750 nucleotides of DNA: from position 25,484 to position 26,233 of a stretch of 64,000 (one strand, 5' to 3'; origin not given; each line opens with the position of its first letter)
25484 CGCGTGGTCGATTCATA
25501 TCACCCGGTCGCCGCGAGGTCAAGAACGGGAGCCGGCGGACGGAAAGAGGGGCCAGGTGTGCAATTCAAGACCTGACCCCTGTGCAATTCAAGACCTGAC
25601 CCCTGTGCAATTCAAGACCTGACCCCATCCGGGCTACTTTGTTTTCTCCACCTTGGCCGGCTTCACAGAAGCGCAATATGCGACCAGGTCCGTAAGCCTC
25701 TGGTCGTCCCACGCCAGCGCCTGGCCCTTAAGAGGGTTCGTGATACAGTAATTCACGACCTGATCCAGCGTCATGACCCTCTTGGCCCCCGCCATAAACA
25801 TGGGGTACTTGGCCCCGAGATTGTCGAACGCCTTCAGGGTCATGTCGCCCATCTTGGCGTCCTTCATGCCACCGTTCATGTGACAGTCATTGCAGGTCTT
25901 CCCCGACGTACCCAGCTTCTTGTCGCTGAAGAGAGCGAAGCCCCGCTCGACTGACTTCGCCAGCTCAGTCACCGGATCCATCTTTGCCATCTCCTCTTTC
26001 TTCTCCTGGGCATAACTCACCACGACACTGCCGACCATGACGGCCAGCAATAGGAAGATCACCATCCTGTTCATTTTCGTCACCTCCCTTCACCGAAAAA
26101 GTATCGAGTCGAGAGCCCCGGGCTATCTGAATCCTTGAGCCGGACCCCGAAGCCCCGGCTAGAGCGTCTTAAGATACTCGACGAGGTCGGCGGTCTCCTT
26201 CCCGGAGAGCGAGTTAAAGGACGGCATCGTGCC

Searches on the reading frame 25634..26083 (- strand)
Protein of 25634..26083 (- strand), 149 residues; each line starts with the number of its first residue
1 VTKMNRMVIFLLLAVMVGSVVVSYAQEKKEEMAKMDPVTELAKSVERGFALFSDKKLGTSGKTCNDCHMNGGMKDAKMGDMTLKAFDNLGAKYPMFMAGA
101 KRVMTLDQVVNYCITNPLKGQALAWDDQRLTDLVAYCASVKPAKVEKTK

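Call 59: search_protein_families(library=pfam, proteins=[window:25634-26083:-], max_evalue=0.00001)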
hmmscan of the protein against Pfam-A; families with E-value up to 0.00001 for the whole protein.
window:25634-26083:- (149 aa): 1 family
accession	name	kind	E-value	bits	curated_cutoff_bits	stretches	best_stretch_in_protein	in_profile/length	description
PF21342.2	SoxA-TsdA_cyt-c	-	6.3e-13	49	27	1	50-139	4-81/88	SoxA/TsdA, cytochrome c domain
